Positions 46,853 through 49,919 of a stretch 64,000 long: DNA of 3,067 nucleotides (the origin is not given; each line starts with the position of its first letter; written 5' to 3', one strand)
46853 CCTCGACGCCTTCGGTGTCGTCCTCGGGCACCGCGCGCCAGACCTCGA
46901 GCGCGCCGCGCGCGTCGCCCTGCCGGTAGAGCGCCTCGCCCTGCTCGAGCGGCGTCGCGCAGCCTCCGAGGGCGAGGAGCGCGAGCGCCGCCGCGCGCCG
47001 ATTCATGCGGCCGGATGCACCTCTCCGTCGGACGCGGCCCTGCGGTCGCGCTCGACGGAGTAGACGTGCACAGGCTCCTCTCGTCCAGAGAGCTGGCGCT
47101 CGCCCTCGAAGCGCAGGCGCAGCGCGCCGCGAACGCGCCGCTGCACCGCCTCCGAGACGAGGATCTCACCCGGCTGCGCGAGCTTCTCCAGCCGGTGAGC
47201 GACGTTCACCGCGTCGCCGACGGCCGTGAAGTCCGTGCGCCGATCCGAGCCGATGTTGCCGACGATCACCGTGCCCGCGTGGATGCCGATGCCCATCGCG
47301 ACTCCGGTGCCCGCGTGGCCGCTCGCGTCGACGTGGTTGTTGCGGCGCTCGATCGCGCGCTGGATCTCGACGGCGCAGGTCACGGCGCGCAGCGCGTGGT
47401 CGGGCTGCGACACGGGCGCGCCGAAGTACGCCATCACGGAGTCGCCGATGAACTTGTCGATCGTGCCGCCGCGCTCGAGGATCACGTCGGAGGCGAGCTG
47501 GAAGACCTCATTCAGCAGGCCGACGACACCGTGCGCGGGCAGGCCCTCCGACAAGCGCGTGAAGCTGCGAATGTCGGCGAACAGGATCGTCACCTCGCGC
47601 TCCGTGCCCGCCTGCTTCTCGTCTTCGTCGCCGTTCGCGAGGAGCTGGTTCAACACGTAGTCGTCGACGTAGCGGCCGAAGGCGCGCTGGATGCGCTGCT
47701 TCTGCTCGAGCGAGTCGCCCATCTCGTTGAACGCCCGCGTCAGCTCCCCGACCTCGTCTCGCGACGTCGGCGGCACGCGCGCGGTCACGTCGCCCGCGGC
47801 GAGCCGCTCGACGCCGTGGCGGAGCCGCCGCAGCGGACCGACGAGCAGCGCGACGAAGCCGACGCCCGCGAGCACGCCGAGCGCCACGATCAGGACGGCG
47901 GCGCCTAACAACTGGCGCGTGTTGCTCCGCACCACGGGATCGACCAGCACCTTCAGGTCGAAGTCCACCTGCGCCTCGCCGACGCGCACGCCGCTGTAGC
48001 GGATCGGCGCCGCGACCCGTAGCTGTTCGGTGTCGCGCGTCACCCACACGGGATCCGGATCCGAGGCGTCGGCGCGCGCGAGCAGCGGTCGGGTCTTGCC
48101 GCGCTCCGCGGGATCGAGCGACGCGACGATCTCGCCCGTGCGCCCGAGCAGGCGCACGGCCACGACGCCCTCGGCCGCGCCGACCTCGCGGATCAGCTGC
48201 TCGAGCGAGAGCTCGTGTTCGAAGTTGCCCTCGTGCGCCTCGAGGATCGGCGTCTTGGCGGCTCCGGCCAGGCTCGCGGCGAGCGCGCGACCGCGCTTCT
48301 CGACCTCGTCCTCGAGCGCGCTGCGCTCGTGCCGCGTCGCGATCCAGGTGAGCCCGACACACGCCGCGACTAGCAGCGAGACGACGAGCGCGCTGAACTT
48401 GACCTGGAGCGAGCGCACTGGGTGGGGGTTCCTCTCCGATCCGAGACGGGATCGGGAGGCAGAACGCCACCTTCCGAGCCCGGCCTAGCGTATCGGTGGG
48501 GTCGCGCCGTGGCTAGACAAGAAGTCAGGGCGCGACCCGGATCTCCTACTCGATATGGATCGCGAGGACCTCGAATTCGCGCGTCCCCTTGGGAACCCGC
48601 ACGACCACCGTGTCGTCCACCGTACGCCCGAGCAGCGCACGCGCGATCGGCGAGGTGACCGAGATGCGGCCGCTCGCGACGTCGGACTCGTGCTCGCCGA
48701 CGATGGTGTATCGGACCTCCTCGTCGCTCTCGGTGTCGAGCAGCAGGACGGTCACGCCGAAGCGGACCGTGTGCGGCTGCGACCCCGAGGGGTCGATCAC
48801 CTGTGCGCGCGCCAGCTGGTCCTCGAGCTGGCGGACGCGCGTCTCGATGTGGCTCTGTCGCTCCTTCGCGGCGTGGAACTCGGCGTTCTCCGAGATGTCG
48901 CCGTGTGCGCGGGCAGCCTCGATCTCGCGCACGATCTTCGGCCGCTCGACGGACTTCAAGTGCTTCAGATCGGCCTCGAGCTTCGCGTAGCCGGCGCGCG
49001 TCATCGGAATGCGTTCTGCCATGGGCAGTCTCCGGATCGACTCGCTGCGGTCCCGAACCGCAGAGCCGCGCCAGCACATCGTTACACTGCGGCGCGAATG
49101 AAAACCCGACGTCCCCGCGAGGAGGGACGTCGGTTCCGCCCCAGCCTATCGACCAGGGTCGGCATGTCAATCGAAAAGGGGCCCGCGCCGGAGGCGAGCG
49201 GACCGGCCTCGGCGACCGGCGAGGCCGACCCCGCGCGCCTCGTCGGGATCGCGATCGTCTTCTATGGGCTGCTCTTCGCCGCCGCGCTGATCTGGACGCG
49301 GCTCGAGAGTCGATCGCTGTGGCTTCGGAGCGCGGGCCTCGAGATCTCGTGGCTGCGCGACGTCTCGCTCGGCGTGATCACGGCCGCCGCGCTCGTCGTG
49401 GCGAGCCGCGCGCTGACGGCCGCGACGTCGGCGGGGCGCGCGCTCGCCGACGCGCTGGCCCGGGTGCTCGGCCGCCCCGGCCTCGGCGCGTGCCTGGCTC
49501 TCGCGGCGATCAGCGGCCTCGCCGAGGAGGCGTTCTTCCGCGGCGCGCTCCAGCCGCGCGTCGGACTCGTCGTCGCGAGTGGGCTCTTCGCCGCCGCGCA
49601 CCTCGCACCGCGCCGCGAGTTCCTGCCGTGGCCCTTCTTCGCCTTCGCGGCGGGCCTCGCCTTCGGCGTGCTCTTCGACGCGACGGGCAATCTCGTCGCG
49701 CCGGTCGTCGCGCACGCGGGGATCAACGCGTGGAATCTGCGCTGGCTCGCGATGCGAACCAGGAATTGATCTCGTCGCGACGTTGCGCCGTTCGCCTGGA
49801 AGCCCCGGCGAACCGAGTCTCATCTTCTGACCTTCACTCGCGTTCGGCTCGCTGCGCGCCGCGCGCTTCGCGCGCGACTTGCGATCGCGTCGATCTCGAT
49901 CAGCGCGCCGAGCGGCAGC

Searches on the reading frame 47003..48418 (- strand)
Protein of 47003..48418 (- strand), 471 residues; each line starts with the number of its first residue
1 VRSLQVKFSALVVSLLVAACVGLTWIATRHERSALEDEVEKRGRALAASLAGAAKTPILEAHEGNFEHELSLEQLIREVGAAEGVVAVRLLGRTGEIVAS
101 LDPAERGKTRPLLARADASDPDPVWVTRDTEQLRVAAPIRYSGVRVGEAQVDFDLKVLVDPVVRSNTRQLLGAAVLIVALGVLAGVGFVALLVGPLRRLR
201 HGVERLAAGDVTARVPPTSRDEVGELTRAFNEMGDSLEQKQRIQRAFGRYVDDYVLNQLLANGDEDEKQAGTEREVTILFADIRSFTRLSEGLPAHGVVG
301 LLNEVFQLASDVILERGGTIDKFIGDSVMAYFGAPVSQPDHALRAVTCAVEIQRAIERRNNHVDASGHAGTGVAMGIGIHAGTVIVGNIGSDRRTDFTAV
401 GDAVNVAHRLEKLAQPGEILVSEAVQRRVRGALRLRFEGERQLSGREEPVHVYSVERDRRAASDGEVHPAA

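Call 62: search_protein_families(library=pfam, proteins=[window:47003-48418:-], max_evalue=0.001)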
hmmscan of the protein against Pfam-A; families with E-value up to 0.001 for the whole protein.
window:47003-48418:- (471 aa): 3 families
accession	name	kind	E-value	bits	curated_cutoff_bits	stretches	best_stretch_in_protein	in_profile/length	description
PF00211.25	Guanylate_cyc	-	9.8e-27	94.2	21.9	1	272-448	5-175/183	Adenylate and Guanylate cyclase catalytic domain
PF00672.30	HAMP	-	1.6e-16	60.8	25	1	191-239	5-53/53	HAMP domain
PF17203.10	sCache_3_2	-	0.00049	20.6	28.4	1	31-149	2-122/140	Single cache domain 3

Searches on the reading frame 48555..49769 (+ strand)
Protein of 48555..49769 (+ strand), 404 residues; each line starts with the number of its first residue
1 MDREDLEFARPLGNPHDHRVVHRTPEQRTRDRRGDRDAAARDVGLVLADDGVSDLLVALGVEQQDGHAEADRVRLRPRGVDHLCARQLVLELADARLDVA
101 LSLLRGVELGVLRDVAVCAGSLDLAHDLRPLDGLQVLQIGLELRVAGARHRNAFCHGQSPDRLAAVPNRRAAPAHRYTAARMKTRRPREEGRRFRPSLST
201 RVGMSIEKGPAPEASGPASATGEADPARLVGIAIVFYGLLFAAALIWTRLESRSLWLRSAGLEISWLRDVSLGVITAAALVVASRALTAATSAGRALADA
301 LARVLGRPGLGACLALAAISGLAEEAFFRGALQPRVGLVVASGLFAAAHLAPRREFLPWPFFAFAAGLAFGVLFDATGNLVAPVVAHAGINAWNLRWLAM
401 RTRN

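Call 65: search_protein_families(library=pfam, proteins=[window:48555-49769:+], max_evalue=0.01)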
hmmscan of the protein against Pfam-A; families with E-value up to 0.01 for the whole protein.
window:48555-49769:+ (404 aa): 1 family
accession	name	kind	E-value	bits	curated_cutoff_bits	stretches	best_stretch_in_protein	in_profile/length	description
PF02517.21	Rce1-like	-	4.2e-14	53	22.4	1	312-392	7-92/93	Type II CAAX prenyl endopeptidase Rce1-like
